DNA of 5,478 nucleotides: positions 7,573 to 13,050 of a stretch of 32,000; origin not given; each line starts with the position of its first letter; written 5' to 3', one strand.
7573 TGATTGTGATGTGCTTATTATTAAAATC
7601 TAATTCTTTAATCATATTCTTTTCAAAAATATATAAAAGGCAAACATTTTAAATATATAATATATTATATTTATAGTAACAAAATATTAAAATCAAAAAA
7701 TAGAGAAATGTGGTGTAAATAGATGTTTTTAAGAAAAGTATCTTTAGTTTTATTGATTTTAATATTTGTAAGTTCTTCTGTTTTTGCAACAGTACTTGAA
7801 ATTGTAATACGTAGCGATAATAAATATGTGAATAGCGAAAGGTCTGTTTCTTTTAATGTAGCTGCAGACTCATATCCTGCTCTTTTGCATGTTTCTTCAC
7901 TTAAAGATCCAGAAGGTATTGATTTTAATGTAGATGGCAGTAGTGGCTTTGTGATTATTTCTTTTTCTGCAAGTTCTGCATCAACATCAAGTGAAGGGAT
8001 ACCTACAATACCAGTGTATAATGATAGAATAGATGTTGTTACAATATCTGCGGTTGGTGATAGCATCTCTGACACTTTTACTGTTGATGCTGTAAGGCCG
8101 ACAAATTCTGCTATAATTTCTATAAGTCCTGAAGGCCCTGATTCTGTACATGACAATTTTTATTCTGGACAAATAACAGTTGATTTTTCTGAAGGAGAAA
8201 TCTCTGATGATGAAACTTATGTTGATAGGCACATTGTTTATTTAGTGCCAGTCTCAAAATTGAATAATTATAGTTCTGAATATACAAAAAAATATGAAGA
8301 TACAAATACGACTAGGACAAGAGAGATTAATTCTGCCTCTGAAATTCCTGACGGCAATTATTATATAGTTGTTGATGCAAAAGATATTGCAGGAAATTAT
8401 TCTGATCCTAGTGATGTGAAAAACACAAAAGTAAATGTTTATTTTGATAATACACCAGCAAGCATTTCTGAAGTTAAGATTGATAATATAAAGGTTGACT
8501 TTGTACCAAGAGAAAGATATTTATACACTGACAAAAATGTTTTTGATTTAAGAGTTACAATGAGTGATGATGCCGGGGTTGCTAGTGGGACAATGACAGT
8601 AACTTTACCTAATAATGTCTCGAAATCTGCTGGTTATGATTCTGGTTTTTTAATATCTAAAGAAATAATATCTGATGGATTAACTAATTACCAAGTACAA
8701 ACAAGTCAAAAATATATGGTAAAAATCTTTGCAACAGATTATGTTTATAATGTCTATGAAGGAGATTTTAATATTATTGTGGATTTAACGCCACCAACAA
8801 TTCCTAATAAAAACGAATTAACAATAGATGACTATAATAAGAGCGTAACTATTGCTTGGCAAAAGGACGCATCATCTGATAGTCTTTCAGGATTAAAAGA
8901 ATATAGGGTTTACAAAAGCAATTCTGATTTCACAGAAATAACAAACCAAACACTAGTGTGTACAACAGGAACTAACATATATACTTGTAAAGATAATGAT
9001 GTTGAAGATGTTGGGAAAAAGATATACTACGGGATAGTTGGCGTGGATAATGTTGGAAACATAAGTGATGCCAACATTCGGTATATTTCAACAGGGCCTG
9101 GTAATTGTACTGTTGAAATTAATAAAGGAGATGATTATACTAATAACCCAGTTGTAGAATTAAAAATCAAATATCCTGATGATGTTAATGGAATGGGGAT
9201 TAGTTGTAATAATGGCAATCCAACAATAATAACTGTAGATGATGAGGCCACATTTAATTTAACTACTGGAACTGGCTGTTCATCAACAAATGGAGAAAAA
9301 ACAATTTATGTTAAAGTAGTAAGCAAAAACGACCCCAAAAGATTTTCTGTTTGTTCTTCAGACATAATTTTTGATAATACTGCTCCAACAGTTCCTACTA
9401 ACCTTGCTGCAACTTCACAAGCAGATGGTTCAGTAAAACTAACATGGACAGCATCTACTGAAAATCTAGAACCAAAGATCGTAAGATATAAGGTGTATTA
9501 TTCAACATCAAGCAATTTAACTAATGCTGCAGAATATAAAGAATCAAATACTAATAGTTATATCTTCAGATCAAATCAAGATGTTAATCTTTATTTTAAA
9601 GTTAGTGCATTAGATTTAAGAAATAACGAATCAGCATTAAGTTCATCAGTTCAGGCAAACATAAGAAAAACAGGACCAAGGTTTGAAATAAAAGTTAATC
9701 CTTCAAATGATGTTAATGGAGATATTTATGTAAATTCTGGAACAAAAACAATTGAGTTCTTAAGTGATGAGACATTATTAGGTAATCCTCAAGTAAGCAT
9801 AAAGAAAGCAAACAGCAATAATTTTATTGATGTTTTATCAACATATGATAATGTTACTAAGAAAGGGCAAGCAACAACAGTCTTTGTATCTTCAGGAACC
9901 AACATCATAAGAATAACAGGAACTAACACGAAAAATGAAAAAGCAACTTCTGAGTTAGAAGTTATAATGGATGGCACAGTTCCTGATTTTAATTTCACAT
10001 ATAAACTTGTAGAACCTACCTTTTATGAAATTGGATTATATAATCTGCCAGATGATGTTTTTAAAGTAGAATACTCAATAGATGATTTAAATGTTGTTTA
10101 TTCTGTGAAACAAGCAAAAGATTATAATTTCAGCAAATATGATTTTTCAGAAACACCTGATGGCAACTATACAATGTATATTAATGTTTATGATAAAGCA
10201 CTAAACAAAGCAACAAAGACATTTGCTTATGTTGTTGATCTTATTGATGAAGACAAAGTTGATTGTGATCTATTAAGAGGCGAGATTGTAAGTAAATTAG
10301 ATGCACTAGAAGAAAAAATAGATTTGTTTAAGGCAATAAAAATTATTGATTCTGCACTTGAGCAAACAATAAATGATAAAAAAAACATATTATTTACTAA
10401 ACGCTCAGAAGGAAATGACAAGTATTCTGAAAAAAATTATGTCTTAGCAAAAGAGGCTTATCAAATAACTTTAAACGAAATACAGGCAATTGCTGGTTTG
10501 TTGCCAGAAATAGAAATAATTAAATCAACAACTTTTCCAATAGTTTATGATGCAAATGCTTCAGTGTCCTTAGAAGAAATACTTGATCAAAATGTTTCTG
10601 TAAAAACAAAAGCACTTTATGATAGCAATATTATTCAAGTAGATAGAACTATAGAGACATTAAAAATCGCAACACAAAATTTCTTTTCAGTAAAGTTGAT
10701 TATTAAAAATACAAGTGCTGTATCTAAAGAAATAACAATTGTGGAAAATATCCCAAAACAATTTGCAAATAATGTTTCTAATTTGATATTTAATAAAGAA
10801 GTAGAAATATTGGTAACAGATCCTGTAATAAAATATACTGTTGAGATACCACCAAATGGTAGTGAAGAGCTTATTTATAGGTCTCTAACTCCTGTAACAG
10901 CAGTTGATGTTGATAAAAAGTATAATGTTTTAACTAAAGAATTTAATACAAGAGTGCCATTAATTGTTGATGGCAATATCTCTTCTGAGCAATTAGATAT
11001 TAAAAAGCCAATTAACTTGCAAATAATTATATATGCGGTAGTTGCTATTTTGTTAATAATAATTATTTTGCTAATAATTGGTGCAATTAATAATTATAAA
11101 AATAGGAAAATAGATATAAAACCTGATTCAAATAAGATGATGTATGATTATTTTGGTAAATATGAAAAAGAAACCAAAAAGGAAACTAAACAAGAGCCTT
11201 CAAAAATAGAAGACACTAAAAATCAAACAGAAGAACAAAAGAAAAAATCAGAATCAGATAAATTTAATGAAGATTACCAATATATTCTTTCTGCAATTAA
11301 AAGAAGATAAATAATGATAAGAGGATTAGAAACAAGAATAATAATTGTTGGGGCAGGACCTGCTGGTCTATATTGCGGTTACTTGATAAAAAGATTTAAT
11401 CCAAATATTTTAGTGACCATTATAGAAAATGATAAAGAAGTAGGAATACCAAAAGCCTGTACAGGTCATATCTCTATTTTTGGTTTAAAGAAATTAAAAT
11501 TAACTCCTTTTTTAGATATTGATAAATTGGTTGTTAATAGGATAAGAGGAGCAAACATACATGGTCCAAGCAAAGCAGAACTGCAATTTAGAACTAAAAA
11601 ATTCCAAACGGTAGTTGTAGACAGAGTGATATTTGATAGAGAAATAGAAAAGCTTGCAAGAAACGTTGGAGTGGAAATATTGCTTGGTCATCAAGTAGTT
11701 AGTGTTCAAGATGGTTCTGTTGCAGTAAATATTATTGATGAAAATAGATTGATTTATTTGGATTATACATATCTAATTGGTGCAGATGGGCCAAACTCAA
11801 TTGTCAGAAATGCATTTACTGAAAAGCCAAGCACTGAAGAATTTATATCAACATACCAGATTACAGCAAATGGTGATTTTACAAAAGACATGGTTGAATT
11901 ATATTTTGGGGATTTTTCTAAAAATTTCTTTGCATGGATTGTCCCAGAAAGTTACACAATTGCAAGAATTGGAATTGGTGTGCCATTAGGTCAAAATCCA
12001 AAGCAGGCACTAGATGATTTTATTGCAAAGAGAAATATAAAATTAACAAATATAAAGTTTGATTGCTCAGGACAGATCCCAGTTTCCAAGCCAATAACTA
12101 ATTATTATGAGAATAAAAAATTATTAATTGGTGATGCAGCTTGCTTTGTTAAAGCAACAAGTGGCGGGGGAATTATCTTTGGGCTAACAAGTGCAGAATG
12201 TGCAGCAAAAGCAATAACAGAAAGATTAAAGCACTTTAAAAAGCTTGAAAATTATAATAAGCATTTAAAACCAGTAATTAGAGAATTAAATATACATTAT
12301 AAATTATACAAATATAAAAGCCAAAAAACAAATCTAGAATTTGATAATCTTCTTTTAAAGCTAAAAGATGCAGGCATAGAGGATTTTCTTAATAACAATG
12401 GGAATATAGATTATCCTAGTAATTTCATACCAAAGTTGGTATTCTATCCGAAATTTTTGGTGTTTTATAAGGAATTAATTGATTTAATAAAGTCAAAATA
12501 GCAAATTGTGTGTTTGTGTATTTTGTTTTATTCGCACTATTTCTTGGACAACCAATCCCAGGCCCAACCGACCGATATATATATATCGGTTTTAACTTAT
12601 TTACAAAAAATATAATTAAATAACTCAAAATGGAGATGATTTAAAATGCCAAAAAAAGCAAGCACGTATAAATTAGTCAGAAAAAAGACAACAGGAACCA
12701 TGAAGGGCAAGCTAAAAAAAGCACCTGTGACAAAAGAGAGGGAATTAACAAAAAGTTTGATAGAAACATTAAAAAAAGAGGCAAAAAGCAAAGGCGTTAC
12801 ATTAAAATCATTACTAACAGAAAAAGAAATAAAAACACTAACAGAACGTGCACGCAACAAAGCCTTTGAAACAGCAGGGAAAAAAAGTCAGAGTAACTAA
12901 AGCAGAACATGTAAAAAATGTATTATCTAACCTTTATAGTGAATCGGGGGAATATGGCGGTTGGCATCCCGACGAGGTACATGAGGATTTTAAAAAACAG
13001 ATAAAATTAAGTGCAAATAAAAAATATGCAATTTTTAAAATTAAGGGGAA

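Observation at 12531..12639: A ~105-nt promoter/5'UTR cassette with a perfect 20-bp palindrome is duplicated in front of two unrelated orphan genes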

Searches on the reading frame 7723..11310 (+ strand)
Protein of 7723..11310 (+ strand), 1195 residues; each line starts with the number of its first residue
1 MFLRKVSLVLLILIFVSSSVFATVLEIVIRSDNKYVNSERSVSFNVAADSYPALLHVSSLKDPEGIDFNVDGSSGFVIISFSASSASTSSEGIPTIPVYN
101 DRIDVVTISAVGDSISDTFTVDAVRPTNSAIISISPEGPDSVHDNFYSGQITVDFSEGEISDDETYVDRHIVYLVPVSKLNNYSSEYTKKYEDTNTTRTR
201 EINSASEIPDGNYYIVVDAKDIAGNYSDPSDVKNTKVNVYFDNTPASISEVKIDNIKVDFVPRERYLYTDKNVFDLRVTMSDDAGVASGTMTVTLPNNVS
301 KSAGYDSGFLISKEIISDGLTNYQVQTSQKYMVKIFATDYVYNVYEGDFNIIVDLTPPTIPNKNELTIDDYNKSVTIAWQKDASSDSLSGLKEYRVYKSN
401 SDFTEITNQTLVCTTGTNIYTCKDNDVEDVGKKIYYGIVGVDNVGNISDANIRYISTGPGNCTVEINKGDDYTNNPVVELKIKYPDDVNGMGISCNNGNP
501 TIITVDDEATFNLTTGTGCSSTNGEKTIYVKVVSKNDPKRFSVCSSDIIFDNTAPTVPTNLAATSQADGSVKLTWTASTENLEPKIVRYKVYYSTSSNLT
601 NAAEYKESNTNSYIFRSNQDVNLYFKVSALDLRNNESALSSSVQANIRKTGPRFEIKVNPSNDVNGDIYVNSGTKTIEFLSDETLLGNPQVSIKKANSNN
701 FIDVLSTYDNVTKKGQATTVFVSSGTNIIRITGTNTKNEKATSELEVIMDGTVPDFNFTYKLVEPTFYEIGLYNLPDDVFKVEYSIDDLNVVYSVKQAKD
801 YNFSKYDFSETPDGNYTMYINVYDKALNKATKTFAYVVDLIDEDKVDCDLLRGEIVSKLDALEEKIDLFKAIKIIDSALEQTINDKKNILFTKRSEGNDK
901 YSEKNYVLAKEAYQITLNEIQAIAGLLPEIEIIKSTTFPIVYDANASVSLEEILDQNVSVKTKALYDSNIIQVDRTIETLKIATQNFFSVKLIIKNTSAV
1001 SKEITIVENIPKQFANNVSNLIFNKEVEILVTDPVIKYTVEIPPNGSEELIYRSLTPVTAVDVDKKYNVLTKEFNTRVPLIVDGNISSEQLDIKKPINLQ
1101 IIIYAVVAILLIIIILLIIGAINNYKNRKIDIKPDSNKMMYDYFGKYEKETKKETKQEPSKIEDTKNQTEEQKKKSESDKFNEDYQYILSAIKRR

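Call 10: search_protein_families(library=pfam, proteins=[window:7723-11310:+], max_evalue=0.01)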
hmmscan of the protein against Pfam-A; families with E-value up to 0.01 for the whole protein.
window:7723-11310:+ (1195 aa): 3 families
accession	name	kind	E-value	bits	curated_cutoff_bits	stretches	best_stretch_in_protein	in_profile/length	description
PF19077.6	Big_13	-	3.9e-09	37.4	27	1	772-839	33-101/102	Bacterial Ig-like domain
PF00041.27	fn3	-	0.0071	17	25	1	558-615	3-53/84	Fibronectin type III domain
PF16794.11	fn3_4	-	0.0076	16.6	27.1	0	360-404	2-48/103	Fibronectin-III type domain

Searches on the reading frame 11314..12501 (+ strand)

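Call 10: search_protein_families(library=pfam, proteins=[window:11314-12501:+], max_evalue=0.01)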
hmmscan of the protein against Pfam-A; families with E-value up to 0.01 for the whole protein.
window:11314-12501:+ (395 aa): 10 families
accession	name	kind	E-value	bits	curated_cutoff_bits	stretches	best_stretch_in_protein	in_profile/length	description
PF01494.25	FAD_binding_3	-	1.6e-11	44.4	22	1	6-323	1-343/349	FAD binding domain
PF22578.2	GGR_cat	-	2.9e-06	27.5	27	1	180-242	5-73/88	Geranylgeranyl reductase catalytic domain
PF01946.23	Thi4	-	2.8e-05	23.9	26.2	1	5-43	16-53/235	Thi4 family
PF05834.18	Lycopene_cycl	-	5e-05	23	23.4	0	230-319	218-298/380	Lycopene cyclase protein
PF13450.12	NAD_binding_8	-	7.6e-05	23.4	21.9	1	11-44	1-32/68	NAD(P)-binding Rossmann-like domain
PF07992.20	Pyr_redox_2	-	0.00019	21.4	26.1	0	8-40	2-32/291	Pyridine nucleotide-disulphide oxidoreductase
PF00070.33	Pyr_redox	-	0.00087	20.2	22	0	8-44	1-35/82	Pyridine nucleotide-disulphide oxidoreductase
PF03486.20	HI0933_like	-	0.0016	18.4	50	1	8-45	2-37/244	HI0933-like protein Rossmann domain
PF04820.20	Trp_halogenase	-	0.0026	17.1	21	0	8-59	1-51/458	Tryptophan halogenase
PF13738.12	Pyr_redox_3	-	0.0083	15.8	30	1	10-40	1-30/305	Pyridine nucleotide-disulphide oxidoreductase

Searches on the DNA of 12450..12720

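Call 54: search_rna_families(source=window, start=12450, end=12720, threshold=evalue, max_evalue=1)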
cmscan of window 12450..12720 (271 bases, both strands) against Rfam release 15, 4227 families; matches with E-value up to 1: 1.
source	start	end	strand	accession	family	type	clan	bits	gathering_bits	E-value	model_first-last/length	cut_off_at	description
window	12501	12594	+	RF01796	frnS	Gene; sRNA;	-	19.4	60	0.39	1-119/119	no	Fumarate/nitrate reductase regulator sRNA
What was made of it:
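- Rfam gives only a sub-threshold chance hit (19 bits against a gathering score of 60, call 54).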

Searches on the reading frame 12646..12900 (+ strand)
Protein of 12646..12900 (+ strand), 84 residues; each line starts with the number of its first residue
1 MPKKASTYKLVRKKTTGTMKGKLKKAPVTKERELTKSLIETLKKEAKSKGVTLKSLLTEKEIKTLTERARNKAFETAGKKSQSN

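Call 10: search_protein_families(library=pfam, proteins=[window:12646-12900:+], max_evalue=0.01)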
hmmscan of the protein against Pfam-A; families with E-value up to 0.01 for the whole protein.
window:12646-12900:+ (84 aa): 0 families

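Call 22: find_encoding_contigs(protein=window:12646-12900:+, flank=10000, max_places=10)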
Protein window:12646-12900:+ (84 aa): 17 contigs read that carry it; 7 places shown.
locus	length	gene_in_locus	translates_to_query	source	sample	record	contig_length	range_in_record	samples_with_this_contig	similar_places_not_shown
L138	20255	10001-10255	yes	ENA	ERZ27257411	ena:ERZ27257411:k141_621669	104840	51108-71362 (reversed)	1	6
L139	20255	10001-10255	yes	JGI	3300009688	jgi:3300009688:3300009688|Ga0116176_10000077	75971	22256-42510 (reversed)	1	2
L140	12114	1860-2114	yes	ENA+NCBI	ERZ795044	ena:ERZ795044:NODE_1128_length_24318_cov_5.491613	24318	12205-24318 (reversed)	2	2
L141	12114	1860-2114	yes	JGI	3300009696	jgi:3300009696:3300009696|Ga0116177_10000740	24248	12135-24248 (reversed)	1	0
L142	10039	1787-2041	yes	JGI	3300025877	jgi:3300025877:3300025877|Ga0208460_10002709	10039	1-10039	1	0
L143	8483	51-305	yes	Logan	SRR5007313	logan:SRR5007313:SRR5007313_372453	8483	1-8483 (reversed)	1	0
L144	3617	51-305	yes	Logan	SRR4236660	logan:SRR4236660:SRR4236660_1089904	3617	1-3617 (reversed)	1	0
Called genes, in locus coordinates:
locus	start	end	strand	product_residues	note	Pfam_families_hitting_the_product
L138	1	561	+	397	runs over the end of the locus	PF00009:GTP_EFTU, PF09173:eIF2_C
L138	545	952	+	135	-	PF01850:PIN (weak)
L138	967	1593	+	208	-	PF03876:SHS2_Rpb7-N, PF00575:S1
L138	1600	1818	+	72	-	PF06093:Spt4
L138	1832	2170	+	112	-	PF01282:Ribosomal_S24e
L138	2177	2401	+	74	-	PF01599:Ribosomal_S27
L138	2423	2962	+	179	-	PF02517:Rce1-like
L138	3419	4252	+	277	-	PF02811:PHP, PF13263:PHP_C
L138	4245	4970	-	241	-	PF01963:TraB_PrgY_gumN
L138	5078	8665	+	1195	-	PF19077:Big_13 (weak)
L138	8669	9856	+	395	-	PF01494:FAD_binding_3, PF22578:GGR_cat (weak)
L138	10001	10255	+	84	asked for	-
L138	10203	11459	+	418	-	-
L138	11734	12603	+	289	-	PF00326:Peptidase_S9 (faint), PF12146:Hydrolase_4, PF00561:Abhydrolase_1, PF12697:Abhydrolase_6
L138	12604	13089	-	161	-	-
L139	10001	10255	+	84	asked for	-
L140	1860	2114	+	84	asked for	-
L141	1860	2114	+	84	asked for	-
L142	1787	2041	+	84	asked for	-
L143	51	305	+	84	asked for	-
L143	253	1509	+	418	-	-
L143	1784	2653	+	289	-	PF00326:Peptidase_S9 (faint), PF12146:Hydrolase_4, PF00561:Abhydrolase_1, PF12697:Abhydrolase_6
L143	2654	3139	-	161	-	-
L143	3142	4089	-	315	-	PF17125:Methyltr_RsmF_N, PF01189:Methyltr_RsmB-F, PF13847:Methyltransf_31 (weak)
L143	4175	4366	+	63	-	-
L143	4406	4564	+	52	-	-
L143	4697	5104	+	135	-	-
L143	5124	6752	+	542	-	PF00118:Cpn60_TCP1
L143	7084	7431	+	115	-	PF21473:OB_Ssb-like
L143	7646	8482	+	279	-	?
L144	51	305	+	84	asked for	-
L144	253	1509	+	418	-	-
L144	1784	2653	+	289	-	PF00326:Peptidase_S9 (faint), PF12146:Hydrolase_4, PF00561:Abhydrolase_1, PF12697:Abhydrolase_6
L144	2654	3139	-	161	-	-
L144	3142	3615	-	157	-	?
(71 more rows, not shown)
